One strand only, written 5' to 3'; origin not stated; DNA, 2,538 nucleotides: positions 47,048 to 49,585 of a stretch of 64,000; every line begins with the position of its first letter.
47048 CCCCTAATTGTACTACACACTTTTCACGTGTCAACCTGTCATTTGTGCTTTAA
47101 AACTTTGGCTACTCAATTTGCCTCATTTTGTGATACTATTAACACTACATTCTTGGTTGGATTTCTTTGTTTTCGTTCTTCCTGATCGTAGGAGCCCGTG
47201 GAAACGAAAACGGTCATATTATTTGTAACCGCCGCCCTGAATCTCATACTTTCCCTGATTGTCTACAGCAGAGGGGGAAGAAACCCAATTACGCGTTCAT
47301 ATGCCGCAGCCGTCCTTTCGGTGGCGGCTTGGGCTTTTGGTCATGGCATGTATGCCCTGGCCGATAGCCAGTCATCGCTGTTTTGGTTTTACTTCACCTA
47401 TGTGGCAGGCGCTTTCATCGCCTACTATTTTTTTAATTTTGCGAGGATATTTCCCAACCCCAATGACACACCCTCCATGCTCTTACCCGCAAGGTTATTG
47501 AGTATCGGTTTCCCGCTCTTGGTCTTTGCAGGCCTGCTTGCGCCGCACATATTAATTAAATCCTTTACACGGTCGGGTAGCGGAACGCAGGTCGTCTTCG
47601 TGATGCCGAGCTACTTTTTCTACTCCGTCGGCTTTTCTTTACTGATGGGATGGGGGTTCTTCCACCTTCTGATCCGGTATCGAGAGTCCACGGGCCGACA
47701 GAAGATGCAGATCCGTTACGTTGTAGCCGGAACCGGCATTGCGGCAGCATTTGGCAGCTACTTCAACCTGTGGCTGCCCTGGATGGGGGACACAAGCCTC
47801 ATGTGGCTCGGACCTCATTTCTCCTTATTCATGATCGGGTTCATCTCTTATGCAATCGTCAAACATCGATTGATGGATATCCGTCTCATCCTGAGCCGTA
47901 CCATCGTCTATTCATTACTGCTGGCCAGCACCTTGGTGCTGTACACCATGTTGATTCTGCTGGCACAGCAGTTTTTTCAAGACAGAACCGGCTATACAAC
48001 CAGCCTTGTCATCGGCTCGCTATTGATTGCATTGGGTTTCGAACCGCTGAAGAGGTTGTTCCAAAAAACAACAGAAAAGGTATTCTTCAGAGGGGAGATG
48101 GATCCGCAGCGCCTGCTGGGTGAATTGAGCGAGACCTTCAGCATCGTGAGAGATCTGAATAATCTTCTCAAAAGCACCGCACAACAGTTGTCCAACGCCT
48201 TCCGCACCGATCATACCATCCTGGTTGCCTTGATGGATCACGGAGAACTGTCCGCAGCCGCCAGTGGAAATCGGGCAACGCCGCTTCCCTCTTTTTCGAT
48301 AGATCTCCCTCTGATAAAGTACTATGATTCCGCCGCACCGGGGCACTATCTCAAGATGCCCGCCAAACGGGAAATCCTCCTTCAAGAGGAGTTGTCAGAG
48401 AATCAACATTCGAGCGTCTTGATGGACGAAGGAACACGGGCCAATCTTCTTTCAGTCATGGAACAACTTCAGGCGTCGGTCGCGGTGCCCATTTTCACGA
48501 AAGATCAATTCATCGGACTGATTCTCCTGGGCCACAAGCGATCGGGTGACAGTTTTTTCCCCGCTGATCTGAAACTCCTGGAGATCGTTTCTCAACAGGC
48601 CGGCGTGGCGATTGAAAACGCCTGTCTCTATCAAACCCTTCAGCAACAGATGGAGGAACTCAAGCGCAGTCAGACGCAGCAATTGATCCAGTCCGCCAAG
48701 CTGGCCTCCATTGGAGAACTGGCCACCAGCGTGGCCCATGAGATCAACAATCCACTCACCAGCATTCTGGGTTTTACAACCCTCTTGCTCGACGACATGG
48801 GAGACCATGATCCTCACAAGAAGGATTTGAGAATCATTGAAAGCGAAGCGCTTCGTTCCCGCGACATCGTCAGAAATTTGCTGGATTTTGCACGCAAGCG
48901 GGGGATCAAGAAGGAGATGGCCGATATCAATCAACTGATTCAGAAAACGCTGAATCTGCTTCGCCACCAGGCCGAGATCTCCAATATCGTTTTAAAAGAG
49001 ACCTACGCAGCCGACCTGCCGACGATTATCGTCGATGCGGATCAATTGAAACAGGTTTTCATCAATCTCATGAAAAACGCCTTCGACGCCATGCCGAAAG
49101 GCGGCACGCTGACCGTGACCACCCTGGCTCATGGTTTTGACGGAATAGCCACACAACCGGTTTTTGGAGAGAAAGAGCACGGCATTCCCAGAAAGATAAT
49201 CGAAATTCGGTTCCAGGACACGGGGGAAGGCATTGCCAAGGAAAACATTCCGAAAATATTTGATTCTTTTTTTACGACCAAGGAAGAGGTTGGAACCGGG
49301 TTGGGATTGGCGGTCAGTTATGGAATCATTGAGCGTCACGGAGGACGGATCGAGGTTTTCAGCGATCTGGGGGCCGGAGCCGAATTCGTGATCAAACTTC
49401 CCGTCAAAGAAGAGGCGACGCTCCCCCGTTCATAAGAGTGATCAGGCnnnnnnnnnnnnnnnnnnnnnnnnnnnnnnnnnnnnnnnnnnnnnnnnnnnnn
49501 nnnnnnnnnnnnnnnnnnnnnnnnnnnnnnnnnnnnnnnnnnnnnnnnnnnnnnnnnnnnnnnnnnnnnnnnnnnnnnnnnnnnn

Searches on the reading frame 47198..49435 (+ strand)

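Call 94: search_protein_families(library=pfam, proteins=[window:47198-49435:+], max_evalue=0.001)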
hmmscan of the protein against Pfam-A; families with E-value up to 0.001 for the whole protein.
window:47198-49435:+ (745 aa): 6 families
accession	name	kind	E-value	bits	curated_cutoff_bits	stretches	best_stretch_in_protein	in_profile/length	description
PF02518.31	HATPase_c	-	7.2e-22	78.4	26.4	1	613-737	2-110/111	Histidine kinase-, DNA gyrase B-, and HSP90-like ATPase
PF00512.31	HisKA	-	6.5e-15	55.4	26.9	1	506-568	3-64/66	His Kinase A (phospho-acceptor) domain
PF16927.11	HisKA_7TM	-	1.7e-13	51.4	28.6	1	7-228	1-222/224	N-terminal 7TM region of histidine kinase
PF13492.12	GAF_3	-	6.9e-09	36.6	27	1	322-474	4-129/129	GAF domain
PF01590.32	GAF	-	1.7e-08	35.5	22.4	1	319-472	1-133/133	GAF domain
PF13185.12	GAF_2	-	1.9e-05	25.3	28.6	1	422-473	86-136/136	GAF domain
